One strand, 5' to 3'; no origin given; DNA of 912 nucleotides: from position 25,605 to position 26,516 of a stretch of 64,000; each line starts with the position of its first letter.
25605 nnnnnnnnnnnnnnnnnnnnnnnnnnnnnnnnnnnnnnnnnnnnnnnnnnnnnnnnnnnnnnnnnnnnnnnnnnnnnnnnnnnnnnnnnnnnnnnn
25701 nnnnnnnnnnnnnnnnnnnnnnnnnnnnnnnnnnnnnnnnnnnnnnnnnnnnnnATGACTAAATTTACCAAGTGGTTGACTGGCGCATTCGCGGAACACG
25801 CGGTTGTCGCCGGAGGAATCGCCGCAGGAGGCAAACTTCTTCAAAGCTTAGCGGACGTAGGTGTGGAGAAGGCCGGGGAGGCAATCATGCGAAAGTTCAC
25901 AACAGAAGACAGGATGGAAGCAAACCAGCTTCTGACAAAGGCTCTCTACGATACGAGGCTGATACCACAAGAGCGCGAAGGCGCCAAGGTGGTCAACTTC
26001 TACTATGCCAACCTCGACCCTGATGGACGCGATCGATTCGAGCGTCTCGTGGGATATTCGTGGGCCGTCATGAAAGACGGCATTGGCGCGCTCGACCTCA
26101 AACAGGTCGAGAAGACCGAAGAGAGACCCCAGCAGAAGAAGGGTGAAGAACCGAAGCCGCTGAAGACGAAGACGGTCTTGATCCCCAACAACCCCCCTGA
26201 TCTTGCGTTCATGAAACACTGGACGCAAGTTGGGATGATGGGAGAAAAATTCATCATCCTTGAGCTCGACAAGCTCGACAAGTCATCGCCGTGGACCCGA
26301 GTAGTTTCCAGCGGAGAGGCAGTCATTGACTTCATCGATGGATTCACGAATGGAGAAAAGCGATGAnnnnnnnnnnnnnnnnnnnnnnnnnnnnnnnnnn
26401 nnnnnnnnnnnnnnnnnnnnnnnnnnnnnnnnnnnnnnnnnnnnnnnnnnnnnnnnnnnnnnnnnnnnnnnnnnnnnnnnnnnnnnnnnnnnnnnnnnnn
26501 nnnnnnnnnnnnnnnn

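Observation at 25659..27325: GC-rich orphan two-gene operon downstream of the tRNA cluster, with its own consensus promoter and terminator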

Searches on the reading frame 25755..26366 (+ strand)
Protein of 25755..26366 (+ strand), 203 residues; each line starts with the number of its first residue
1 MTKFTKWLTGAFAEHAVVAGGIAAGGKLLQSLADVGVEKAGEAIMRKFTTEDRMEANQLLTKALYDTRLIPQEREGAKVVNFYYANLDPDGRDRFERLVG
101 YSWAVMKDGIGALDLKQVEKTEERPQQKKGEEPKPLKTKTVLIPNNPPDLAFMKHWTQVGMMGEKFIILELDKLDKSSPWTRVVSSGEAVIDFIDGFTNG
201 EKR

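Call 5: search_protein_families(library=pfam, proteins=[window:25755-26366:+], max_evalue=1)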
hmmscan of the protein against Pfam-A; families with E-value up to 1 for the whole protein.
window:25755-26366:+ (203 aa): 1 family
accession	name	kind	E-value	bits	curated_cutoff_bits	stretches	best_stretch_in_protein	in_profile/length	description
PF07399.17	Na_H_antiport_3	-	0.036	13.4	25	1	13-67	358-409/419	Putative Na+/H+ antiporter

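Call 7: search_protein_families(library=phrogs, proteins=[window:25755-26366:+], max_evalue=1)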
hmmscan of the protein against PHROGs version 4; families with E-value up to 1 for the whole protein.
window:25755-26366:+ (203 aa): 1 family
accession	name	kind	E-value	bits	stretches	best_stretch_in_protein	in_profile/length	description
phrog_3253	-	unknown function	0.25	11.9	1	48-83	12-47/57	-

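Call 8: search_protein_families(library=ncbifam, proteins=[window:25755-26366:+], max_evalue=1)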
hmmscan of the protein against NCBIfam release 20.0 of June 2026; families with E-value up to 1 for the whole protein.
window:25755-26366:+ (203 aa): 2 families
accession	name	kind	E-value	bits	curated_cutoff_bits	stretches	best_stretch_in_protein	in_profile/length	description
NF038034.1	lactGbeta_entB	subfamily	0.13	12.5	37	1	183-201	18-36/38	lactococcin G-beta/enterocin 1071B family bacteriocin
NF011790.0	PRK15254.1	equivalog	0.17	11.1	370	1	82-124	171-213/247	fimbrial chaperone protein StdC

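Call 9: search_protein_families(library=padloc, proteins=[window:25755-26366:+], max_evalue=1)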
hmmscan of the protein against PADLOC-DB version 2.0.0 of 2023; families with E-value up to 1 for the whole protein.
window:25755-26366:+ (203 aa): 0 families

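Call 11: find_homologous_proteins(query=window:25755-26366:+, max_evalue=0.01)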
Query window:25755-26366:+ (203 aa): 1 proteins with E <= 0.01 among 420 candidates.
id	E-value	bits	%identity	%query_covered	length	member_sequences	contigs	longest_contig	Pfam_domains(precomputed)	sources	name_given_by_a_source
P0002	5.0e-131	452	100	100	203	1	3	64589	-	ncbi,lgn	-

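Call 47: predict_structure(alignment_id=A1)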
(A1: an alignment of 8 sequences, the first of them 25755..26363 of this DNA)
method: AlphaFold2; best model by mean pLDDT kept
length: 203 residues; sequences in the alignment: 8
mean_pLDDT: 63.6   pTM: 0.56
mean pLDDT of the five models: 63.6, 63.1, 62.8, 61.8, 61.7
residues with pLDDT >= 90: 51; 70-90: 38; 50-70: 25; < 50: 89
segments of 3 or more residues with pLDDT < 50: 1-46, 110-121, 140-144, 180-203
pLDDT, mean of each block of 10 residues (from residue 1): 31 40 41 41 53 90 93 94 95 90 72 42 52 52 64 90 90 71 42 36 37
secondary structure, 60 per line:
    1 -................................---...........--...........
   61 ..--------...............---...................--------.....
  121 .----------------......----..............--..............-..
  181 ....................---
elements in order: H2-33 H37-47 H50-62 H71-85 H89-107 E116-121 E138-143 H148-161 H164-177 H179-200

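Call 52: fold_search(model_id=the predicted structure, library=pdb)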
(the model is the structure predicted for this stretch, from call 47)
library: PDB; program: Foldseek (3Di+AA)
matches with E <= 10: 69; with E <= 0.001: 0
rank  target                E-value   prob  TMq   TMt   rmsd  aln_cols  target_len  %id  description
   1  8i7r_Cd               1.5e+00  0.06  0.19  0.16  27.4       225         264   11  In situ structure of axonemal doublet microtubules in mouse sperm with 48-nm repeat (released 2023-10-11)
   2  9cpc_3H               1.5e+00  0.06  0.18  0.13  25.0       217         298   15  Atomic model of porcine brain ventricles cilia doublet microtubule (48-nm periodicity) (released 2024-10-23)
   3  8iyj_b5               1.8e+00  0.03  0.14  0.09  26.9       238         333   13  Cryo-EM structure of the 48-nm repeat doublet microtubule from mouse sperm (released 2023-07-05)
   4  3fyq                  2.3e+00  0.06  0.22  0.20  13.2       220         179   12  Structure of Drosophila melanogaster talin IBS2 domain (residues 1981-2168) (released 2009-02-03)
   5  7sq3                  2.6e+00  0.09  0.25  0.32  11.9       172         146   10  Designed trefoil knot protein, variant 1 (released 2022-06-29)
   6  4epz                  2.6e+00  0.03  0.14  0.17  15.3       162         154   10  Crystal structure of a transcription anti-terminator antagonist UpxZ (BACUNI_04315) from Bacteroides uniformis ATCC 8492 (released 2012-07-11)
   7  8vlw_B                2.7e+00  0.04  0.19  0.18  24.9       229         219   13  TolQ-TolR inner membrane protein complex from Acinetobacter baumannii (released 2025-01-15)
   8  6qs0_MODEL_1_A        3.4e+00  0.08  0.19  0.26  12.5       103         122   12  NMR structure of BB_A03, Borrelia burgdorferi outer surface lipoprotein (released 2020-03-18)
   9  8otz_BP               3.4e+00  0.03  0.17  0.09  27.8       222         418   12  48-nm repeat of the native axonemal doublet microtubule from bovine sperm (released 2023-11-22)
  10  6gki_A                3.9e+00  0.08  0.24  0.26  15.8       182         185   13  Structure of E coli MlaC in Variously Loaded States (released 2019-04-17)
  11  9lu9_B                3.9e+00  0.02  0.17  0.14  22.1       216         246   14  The chimeric flagellar motor complex between MotA1B1 from Paenibacillus sp. TCA20 and MotAB from E.coli, state 1 (released 2025-04-09)
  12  2zrr                  4.2e+00  0.10  0.18  0.36   7.9        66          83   24  Crystal structure of an immunity protein that contributes to the self-protection of bacteriocin-producing Enterococcus m (released 2009-02-17)
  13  9fqr_Co               4.2e+00  0.03  0.18  0.16  24.7       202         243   12  96-nm repeat of axonemal doublet microtubules from bovine sperm (released 2025-03-26)
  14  8dt0_A                4.6e+00  0.05  0.21  0.27  15.1       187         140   14  Scaffolding protein functional sites using deep learning (released 2022-08-10)
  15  6djl_E                4.6e+00  0.02  0.16  0.14  25.4       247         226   12  Crystal structure of the Rab11 GEF SH3BP5 bound to nucleotide free Rab11A (released 2018-09-26)
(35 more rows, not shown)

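Call 62: search_dna_similar(query=window:25755-26363:+, collection=phages, mode=protein, max_evalue=0.01)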
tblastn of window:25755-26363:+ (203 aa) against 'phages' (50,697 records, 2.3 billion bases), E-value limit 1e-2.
No match.

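Call 65: find_related_loci(query=A3, collection=metagenome_contigs, flank=8000)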
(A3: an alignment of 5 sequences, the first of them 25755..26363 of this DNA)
Query A3 (203 aa) in metagenome_contigs; peptide patterns used: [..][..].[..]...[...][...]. (x = any residue, [..] = any of these).
56 stretches matched a pattern, but none encodes a relative of the query by tblastn (E <= 1e-3).

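Call 74: search_solved_structures(query=A1, max_evalue=10)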
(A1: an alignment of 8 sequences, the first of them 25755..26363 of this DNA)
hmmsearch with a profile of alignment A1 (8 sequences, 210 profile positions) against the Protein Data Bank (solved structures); distinct sequences matched with E-value up to 10: 1.
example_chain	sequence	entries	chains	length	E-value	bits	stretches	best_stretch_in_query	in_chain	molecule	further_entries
4ejo_A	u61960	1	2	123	0.48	13.3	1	57-123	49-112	Transcriptional regulator, PadR-like family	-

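Call 76: search_protein_families(library=pfam, alignment_id=A1, max_evalue=1)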
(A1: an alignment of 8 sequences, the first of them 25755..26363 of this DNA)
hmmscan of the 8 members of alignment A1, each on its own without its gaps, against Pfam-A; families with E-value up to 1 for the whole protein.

A. member 1, window:25755-26363:+ (203 aa): 1 family
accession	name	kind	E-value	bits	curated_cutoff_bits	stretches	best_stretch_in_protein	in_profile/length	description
PF07399.17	Na_H_antiport_3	-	0.036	13.4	25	1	13-67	358-409/419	Putative Na+/H+ antiporter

B. families by the number of members that match (of 8 scanned): 8 families
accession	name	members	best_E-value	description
PF24936.1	DUF7753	1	0.0097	Domain of unknown function (DUF7753)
PF00476.26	DNA_pol_A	1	0.014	DNA polymerase family A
PF07399.17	Na_H_antiport_3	1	0.036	Putative Na+/H+ antiporter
PF10224.14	DUF2205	1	0.038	Short coiled-coil protein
PF11903.14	ParD_like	1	0.076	ParD-like antitoxin of type II bacterial toxin-antitoxin system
PF25515.1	Arm_PDR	1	0.085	Plastid division regulator ARM repeat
PF00352.27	TBP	1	0.1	Transcription factor TFIID (or TATA-binding protein, TBP)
PF19817.4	DUF6300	1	0.17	Family of unknown function (DUF6300)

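Call 108: search_dna_similar(query=window:25755-26363:+, collection=plasmids, mode=protein, max_evalue=0.01)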
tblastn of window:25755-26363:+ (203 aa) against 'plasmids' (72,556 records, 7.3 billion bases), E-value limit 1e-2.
No match.

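Call 111: find_related_loci(query=window:25755-26363:+, collection=viral_contigs, flank=6000)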
Query window:25755-26363:+ (203 aa) in viral_contigs; peptide patterns used: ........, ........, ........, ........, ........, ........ (x = any residue, [..] = any of these).
7 stretches matched a pattern, but none encodes a relative of the query by tblastn (E <= 1e-3).

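Call 112: find_related_loci(query=A3, collection=viral_contigs, flank=6000)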
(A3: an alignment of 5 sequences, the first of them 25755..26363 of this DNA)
Query A3 (203 aa) in viral_contigs; peptide patterns used: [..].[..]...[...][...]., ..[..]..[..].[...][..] (x = any residue, [..] = any of these).
17 stretches matched a pattern, but none encodes a relative of the query by tblastn (E <= 1e-3).

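Call 117: fold_search(model_id=the predicted structure, library=viral)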
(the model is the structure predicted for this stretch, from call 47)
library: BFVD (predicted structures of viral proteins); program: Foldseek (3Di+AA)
matches with E <= 10: 89; with E <= 0.001: 0
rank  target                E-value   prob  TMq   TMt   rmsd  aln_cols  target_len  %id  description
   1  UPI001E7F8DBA         9.6e-01  0.14  0.22  0.21  16.4       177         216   12  (no name look-up for this kind of identifier)
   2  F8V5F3                1.0e+00  0.08  0.18  0.23  15.9       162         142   15  Uncharacterized protein L268b [Acanthamoeba polyphaga mimivirus]
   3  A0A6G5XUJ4            1.3e+00  0.06  0.16  0.19  19.8       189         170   10  (no name in the UniProt tables at hand)
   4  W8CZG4                1.9e+00  0.04  0.13  0.13  24.7       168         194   12  Uncharacterized protein [Erwinia phage PhiEaH1]
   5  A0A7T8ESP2            2.3e+00  0.06  0.21  0.07  18.3       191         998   11  (no name in the UniProt tables at hand)
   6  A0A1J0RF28            2.3e+00  0.06  0.19  0.20  21.5       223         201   13  (no name in the UniProt tables at hand)
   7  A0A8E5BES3            2.4e+00  0.13  0.23  0.21  17.6       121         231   13  (no name in the UniProt tables at hand)
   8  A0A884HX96            2.7e+00  0.06  0.13  0.23   8.1        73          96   22  (no name in the UniProt tables at hand)
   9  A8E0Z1                2.8e+00  0.10  0.16  0.21  14.1        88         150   11  15.8g2 protein [Bracoviriform inaniti]
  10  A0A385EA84            2.8e+00  0.03  0.15  0.14  23.6       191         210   12  Uncharacterized protein [Caulobacter phage CcrPW]
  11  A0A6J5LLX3            2.8e+00  0.02  0.14  0.06  16.3       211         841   11  Bacteriophage lambda, GpH, tail tape measure, C-terminal [uncultured Caudovirales phage]
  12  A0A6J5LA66            3.0e+00  0.07  0.21  0.19  11.9       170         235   10  Uncharacterized protein [uncultured Caudovirales phage]
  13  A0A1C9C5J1            3.0e+00  0.03  0.15  0.17  34.6       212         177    9  Uncharacterized protein [Heterosigma akashiwo virus 01]
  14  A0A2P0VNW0            3.1e+00  0.04  0.15  0.11  25.4       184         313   15  Uncharacterized protein [Tetraselmis virus 1]
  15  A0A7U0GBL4            3.1e+00  0.03  0.15  0.15  31.6       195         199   12  Putative spanin [Klebsiella phage vB_KpM_FBKp24]
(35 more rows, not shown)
